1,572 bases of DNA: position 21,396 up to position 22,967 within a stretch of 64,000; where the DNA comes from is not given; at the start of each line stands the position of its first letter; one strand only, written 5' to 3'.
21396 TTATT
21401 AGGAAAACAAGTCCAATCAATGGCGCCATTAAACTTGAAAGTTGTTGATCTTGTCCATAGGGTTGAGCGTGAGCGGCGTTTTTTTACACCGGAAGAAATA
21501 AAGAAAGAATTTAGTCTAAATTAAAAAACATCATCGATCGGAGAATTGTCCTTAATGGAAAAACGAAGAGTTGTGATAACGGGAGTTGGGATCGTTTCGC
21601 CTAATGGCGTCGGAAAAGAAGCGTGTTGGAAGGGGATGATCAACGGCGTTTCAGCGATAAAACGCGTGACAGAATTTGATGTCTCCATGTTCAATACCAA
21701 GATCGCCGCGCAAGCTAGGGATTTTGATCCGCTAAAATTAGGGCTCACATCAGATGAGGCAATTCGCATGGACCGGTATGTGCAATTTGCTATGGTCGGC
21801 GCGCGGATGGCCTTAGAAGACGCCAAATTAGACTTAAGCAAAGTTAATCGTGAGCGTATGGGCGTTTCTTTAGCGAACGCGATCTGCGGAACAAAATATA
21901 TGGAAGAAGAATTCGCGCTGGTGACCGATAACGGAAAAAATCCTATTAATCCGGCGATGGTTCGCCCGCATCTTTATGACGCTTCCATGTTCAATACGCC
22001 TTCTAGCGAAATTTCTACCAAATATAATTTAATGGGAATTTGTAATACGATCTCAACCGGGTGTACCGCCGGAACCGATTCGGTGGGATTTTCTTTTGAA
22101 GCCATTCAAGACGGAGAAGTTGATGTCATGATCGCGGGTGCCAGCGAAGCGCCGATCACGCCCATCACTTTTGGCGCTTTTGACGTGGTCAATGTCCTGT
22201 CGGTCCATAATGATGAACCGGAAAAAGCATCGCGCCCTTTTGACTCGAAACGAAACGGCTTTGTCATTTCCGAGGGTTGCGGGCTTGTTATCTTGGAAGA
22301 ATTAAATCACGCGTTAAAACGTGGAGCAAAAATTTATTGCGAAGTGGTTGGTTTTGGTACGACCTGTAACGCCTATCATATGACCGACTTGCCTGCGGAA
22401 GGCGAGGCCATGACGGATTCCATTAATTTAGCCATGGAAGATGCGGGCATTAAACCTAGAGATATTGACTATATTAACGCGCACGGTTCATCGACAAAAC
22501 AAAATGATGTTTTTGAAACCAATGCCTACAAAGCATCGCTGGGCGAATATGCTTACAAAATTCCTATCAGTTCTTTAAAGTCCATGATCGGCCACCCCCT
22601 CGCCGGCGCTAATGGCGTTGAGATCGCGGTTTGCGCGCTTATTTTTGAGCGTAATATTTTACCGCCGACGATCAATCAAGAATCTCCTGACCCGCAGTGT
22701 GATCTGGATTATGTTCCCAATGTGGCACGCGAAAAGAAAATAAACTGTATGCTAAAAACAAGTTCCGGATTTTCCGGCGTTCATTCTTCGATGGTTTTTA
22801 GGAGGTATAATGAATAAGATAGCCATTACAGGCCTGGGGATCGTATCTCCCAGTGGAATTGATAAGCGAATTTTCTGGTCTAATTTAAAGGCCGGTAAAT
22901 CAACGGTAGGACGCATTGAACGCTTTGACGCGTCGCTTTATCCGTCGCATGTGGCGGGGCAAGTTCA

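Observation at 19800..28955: Type II PKS-like (KS/CLF-ACP-cyclase) biosynthetic locus outside the classical producers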

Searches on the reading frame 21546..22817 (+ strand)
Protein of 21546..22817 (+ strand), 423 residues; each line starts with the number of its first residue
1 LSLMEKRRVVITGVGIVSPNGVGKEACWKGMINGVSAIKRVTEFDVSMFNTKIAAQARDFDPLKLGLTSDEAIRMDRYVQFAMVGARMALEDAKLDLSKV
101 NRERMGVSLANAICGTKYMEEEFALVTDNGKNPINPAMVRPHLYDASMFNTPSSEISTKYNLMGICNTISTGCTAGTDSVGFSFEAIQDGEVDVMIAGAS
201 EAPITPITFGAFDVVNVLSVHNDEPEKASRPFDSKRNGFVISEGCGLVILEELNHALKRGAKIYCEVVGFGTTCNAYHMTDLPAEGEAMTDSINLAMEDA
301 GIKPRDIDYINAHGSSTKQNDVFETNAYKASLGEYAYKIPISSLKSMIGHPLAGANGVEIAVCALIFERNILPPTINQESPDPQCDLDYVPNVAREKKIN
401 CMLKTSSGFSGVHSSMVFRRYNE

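Call 3: search_protein_families(library=pfam, proteins=[window:21546-22817:+], max_evalue=0.01)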
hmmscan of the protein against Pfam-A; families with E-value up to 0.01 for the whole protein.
window:21546-22817:+ (423 aa): 2 families
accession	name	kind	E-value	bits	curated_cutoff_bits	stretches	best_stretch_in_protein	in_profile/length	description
PF00109.32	ketoacyl-synt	-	2.3e-48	165.5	20.8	1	7-256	2-252/252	Beta-ketoacyl synthase, N-terminal domain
PF02801.28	Ketoacyl-synt_C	-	2.5e-31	108.6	20.8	1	264-378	1-118/119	Beta-ketoacyl synthase, C-terminal domain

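Call 7: search_protein_families(library=ncbifam, proteins=[window:21546-22817:+], max_evalue=0.001)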
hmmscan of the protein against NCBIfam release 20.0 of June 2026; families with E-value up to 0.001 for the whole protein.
window:21546-22817:+ (423 aa): 21 families
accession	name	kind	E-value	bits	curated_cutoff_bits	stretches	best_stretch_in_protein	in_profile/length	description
TIGR03150.1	fabF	equivalog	6e-140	466.5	493.75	1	7-419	1-407/407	beta-ketoacyl-ACP synthase II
NF005589.0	PRK07314.1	subfamily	3.4e-136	454.3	387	1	4-421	1-412/413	beta-ketoacyl-ACP synthase II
NF004970.0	PRK06333.1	subfamily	5.7e-111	371.4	525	1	4-422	1-423/424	beta-ketoacyl-ACP synthase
NF006274.0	PRK08439.1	equivalog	6.6e-105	351.2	621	1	7-420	2-405/406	beta-ketoacyl-ACP synthase II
NF006434.0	PRK08722.1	equivalog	4.9e-97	325.4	759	1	4-420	1-413/414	beta-ketoacyl-ACP synthase II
NF005076.0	PRK06501.1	equivalog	1.7e-86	290.8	629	1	9-420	13-422/425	beta-ketoacyl-ACP synthase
NF006587.0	PRK09116.1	equivalog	2e-85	287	470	1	7-421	2-407/408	beta-ketoacyl-ACP synthase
NF005935.0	PRK07967.1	equivalog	6.5e-69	232.7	630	1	7-422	2-405/406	beta-ketoacyl-ACP synthase I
NF005916.1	PRK07910.1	equivalog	4.2e-66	223.6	560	1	8-421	13-418/418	KasA/KasB family beta-ketoacyl-ACP synthase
NF004618.0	PRK05952.1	equivalog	4.7e-59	200.2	455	1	8-419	3-381/384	beta-ketoacyl-ACP synthase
NF005490.0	PRK07103.1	equivalog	1.9e-57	195.2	445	1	5-421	2-413/414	polyketide beta-ketoacyl:acyl carrier protein synthase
NF006618.0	PRK09185.1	subfamily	2.7e-49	168.3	407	1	7-420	3-392/394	beta-ketoacyl-ACP synthase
NF058662.1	cispenta_AmcF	equivalog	1.3e-41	142.9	325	1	9-419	2-368/369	cispentacin biosynthesis acyltransferase subunit AmcF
NF045894.1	PKS_plus_SDR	equivalog_domain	1.8e-31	108.7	1740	1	55-388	67-386/1515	type I polyketide synthase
NF040607.1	mycolic_Pks13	equivalog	2.1e-29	101.7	2100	1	58-389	168-486/1680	polyketide synthase Pks13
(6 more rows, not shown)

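Call 8: search_solved_structures(query=window:21546-22817:+, max_evalue=1e-20)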
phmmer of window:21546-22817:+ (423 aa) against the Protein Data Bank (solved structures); distinct sequences matched with E-value up to 1e-20: 80 (the best 60 are shown).
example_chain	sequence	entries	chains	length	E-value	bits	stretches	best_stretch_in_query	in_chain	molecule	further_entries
1tqy_A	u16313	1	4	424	4e-119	401.4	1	6-419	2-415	Actinorhodin polyketide putative beta-ketoacyl synthase 1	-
6smo_B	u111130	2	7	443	1.2e-111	376.7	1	5-420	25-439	PKS_KS domain-containing protein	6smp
4ls5_A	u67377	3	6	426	4.5e-110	371.6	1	4-422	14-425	3-oxoacyl-[acyl-carrier-protein] synthase 2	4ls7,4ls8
4ls6_A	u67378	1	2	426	1.6e-109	369.8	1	4-422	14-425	3-oxoacyl-[acyl-carrier-protein] synthase 2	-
3o04_A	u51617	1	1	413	1.1e-104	353.8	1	4-421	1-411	beta-keto-acyl carrier protein synthase II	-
1e5m_A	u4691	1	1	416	1.6e-104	353.2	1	2-421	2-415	BETA KETOACYL ACYL CARRIER PROTEIN SYNTHASE II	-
5sxo_A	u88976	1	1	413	2.9e-104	352.4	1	4-421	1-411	3-oxoacyl-[acyl-carrier-protein] synthase 2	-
1j3n_A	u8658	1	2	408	2.6e-99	336.1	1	7-420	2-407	3-oxoacyl-(acyl-carrier protein) synthase II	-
4b7v_A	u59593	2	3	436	2.7e-98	332.8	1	4-421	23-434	3-OXOACYL-[ACYL-CARRIER-PROTEIN] SYNTHASE 2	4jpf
8qm1_A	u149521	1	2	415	3.4e-98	332.4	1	4-421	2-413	3-oxoacyl-[acyl-carrier-protein] synthase 2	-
4r8e_A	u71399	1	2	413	5.7e-98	331.7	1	4-420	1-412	3-oxoacyl-[acyl-carrier-protein] synthase 2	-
8cn8_A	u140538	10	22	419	2.3e-97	329.7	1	1-421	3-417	3-oxoacyl-[acyl-carrier-protein] synthase 2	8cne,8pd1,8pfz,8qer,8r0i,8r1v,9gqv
4jb6_A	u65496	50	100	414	2.1e-96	326.5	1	4-421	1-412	3-oxoacyl-[acyl-carrier-protein] synthase 2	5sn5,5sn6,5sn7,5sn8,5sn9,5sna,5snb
8cou_A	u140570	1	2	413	3e-96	326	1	4-421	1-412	3-oxoacyl-[acyl-carrier-protein] synthase 2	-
8pj0_A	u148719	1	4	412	3.1e-96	326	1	6-421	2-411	3-oxoacyl-[acyl-carrier-protein] synthase 2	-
6kxd_A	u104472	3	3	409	9.1e-64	219.1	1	5-423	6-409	Ketosynthase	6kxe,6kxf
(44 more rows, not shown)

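Call 26: search_dna_similar(query=window:21546-22817:+, collection=plasmids, mode=protein, max_rows=25, max_evalue=1e-40)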
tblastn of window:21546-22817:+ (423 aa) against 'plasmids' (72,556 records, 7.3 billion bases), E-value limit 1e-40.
Records with a match: 814; places in all: 1005; records where one place covers at least 80% of the query: 808.
Best place of each record, by identity: <60% 814.
By first word of the organism name: Streptomyces 152; Ralstonia 106; Rhizobium 100; Sinorhizobium 80; Pantoea 50; Bacillus 45; Escherichia 24; Priestia 20; Serratia 19; Apilactobacillus 13; and 88 more.
By predicted mobility (MOB-suite, as given by PLSDB): non-mobilizable 401; conjugative 214; mobilizable 199.
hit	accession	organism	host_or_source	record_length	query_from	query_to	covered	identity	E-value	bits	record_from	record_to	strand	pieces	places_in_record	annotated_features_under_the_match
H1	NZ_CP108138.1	Streptomyces sp. NBC_00184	-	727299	2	420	99%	48.6%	1e-123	402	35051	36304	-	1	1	beta-ketoacyl-[acyl-carrier-protein] synthase family protein | cupin domain-containing protein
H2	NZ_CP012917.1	Azospirillum brasilense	Digitaria eriantha,microbe,root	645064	6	422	99%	48.3%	7e-133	428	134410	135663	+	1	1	beta-ketoacyl-[acyl-carrier-protein] synthase family protein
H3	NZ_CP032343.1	Azospirillum brasilense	soil sample,Agricultural field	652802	6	422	99%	48.3%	7e-133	428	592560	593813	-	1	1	beta-ketoacyl-[acyl-carrier-protein] synthase family protein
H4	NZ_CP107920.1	Streptomyces sp. NBC_00441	-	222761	7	418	97%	48.2%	5e-131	423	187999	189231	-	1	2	beta-ketoacyl-[acyl-carrier-protein] synthase family protein | thioesterase domain-containing protein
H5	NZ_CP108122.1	Streptomyces sp. NBC_00209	-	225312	7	418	97%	47.9%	2e-130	421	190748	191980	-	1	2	beta-ketoacyl-[acyl-carrier-protein] synthase family protein | thioesterase domain-containing protein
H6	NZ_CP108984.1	Streptomyces sp. NBC_00726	-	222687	7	418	97%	47.9%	1e-129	419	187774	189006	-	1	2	beta-ketoacyl-[acyl-carrier-protein] synthase family protein | thioesterase domain-containing protein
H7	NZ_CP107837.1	Streptomyces sp. NBC_00523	-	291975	7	418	97%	47.9%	2e-129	418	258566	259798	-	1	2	beta-ketoacyl-[acyl-carrier-protein] synthase family protein | thioesterase domain-containing protein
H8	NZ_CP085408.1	Bacillus bombysepticus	single cell,soil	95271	7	421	98%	47.3%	4e-123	400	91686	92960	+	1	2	beta-ketoacyl-[acyl-carrier-protein] synthase family protein | class I SAM-dependent methyltransferase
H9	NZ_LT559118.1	Nonomuraea gerenzanensis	-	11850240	7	420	98%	47.0%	6e-126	408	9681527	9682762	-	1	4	none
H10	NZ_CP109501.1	Streptomyces sp. NBC_01426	-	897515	7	420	98%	47.0%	4e-121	394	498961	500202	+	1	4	beta-ketoacyl-[acyl-carrier-protein] synthase family protein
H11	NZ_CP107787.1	Streptomyces sp. NBC_00564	-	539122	3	420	99%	46.3%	2e-121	395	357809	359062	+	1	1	beta-ketoacyl-[acyl-carrier-protein] synthase family protein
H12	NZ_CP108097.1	Streptomyces sp. NBC_00239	-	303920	7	420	98%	46.7%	4e-119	389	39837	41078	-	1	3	beta-ketoacyl-[acyl-carrier-protein] synthase family protein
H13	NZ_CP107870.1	Streptomyces sp. NBC_00490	-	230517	7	418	97%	47.0%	2e-120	392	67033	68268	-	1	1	beta-ketoacyl-[acyl-carrier-protein] synthase family protein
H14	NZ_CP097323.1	Streptomyces sp. RerS4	root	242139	6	420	98%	46.4%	8e-123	399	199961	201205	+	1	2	beta-ketoacyl-[acyl-carrier-protein] synthase family protein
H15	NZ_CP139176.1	Streptomyces sp. CL7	soild,microorganism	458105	7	418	97%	46.7%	2e-124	404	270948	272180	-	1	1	beta-ketoacyl-[acyl-carrier-protein] synthase family protein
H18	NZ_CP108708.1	Streptomyces sp. NBC_01003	-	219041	4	420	99%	45.9%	3e-122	397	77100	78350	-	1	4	beta-ketoacyl-[acyl-carrier-protein] synthase family protein | TcmI family type II polyketide cyclase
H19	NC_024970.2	Streptomyces lavendulae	-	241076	7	420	98%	46.3%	2e-126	409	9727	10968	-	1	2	beta-ketoacyl-[acyl-carrier-protein] synthase family protein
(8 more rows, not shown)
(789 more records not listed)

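Call 27: get_annotated_region(hit=H18, flank=4000)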
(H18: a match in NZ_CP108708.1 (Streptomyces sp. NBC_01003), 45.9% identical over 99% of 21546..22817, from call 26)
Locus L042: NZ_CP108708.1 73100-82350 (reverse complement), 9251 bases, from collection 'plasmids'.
description: Streptomyces sp. NBC_01003 plasmid unnamed1, complete sequence
organism: Streptomyces sp. NBC_01003 (NCBI taxid 2903714)
taxonomy: Bacteria; Actinomycetota; Actinomycetes; Kitasatosporales; Streptomycetaceae; Streptomyces; Streptomyces sp. NBC 01003
host: -; source: -; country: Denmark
typing (MOB-suite, as given by PLSDB): non-mobilizable
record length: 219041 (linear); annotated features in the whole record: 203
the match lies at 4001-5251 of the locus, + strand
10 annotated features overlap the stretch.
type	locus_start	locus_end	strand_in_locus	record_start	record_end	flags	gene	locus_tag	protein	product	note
CDS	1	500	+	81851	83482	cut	-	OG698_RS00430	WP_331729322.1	tryptophan 7-halogenase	-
CDS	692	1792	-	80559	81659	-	-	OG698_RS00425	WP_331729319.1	acyl-CoA dehydrogenase family protein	-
CDS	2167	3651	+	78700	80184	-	-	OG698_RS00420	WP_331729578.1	FAD-dependent monooxygenase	-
CDS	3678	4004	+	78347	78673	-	-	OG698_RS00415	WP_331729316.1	TcmI family type II polyketide cyclase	-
CDS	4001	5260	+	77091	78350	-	-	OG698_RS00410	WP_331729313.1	beta-ketoacyl-[acyl-carrier-protein] synthase family protein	GO:0006633 - fatty acid biosynthetic process [Evidence IEA]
CDS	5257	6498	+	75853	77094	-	-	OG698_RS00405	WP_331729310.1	ketosynthase chain-length factor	-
CDS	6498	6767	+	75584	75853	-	-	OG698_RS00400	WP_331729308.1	acyl carrier protein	-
CDS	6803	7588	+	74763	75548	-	fabG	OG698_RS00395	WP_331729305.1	3-oxoacyl-ACP reductase FabG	-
CDS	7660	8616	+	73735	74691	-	-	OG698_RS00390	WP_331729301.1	aromatase/cyclase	-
CDS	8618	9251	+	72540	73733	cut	-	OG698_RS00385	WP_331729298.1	FAD-dependent monooxygenase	-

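Call 28: get_annotated_region(hit=H19, flank=4000)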
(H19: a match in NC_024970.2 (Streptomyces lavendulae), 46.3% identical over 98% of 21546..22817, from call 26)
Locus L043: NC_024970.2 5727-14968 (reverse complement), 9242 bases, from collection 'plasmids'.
description: Streptomyces lavendulae subsp. lavendulae plasmid pSA3239, complete sequence
organism: Streptomyces lavendulae (NCBI taxid 58340)
taxonomy: Bacteria; Actinomycetota; Actinomycetes; Kitasatosporales; Streptomycetaceae; Streptomyces; Streptomyces lavendulae
host: -; source: -; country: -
typing (MOB-suite, as given by PLSDB): non-mobilizable; replicon rep_cluster_1789
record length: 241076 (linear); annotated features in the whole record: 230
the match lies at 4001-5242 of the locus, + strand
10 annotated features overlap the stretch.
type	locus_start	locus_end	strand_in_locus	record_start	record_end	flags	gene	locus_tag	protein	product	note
CDS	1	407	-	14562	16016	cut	-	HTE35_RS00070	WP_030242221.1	multicopper oxidase family protein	-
CDS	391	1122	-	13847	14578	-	-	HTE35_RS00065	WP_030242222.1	hypothetical protein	-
CDS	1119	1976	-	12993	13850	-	-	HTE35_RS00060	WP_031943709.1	oxidoreductase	-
CDS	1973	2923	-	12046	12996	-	-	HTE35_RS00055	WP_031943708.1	aromatase/cyclase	-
CDS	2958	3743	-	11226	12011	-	fabG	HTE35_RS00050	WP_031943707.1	3-oxoacyl-ACP reductase FabG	-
CDS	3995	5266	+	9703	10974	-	-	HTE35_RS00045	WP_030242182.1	beta-ketoacyl-[acyl-carrier-protein] synthase family protein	GO:0006633 - fatty acid biosynthetic process [Evidence IEA]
CDS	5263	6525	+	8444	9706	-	-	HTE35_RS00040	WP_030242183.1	ketosynthase chain-length factor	-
CDS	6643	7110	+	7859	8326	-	-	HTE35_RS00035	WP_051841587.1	flavin reductase family protein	-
CDS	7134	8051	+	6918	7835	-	-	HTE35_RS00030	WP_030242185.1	MBL fold metallo-hydrolase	-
CDS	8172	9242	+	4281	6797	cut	-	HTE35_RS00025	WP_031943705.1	helix-turn-helix transcriptional regulator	-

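Call 29: get_annotated_region(hit=H8, flank=5000)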
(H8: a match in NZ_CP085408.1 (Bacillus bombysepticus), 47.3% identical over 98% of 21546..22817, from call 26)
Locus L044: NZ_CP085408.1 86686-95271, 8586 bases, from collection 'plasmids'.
description: Bacillus bombysepticus strain F12 plasmid unnamed2, complete sequence
organism: Bacillus bombysepticus (NCBI taxid 658666)
taxonomy: Bacteria; Bacillota; Bacilli; Bacillales; Bacillaceae; Bacillus; Bacillus bombysepticus
host: -; source: single cell,soil; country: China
typing (MOB-suite, as given by PLSDB): non-mobilizable
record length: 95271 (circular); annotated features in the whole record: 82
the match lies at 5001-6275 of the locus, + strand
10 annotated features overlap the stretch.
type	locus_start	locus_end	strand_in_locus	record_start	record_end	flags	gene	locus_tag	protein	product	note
CDS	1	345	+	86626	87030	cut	-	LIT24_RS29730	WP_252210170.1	cupin domain-containing protein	-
CDS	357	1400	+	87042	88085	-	-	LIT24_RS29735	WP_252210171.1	acetylserotonin O-methyltransferase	-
CDS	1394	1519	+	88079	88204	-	-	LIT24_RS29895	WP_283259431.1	hypothetical protein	-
CDS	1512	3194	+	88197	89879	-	-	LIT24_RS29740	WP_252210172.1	NAD(P)/FAD-dependent oxidoreductase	-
CDS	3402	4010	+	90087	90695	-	-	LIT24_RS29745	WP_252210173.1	cyclase family protein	-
CDS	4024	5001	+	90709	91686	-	-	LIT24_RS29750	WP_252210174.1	class I SAM-dependent methyltransferase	-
CDS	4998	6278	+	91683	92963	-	-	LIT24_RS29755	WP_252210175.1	beta-ketoacyl-[acyl-carrier-protein] synthase family protein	GO:0006633 - fatty acid biosynthetic process [Evidence IEA]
CDS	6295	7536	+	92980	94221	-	-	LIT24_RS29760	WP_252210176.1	beta-ketoacyl-[acyl-carrier-protein] synthase family protein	GO:0006633 - fatty acid biosynthetic process [Evidence IEA]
CDS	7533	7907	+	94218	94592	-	acpS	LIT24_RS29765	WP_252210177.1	holo-ACP synthase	GO:0008610 - lipid biosynthetic process [Evidence IEA]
CDS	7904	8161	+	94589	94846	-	-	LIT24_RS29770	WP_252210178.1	acyl carrier protein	GO:0006633 - fatty acid biosynthetic process [Evidence IEA]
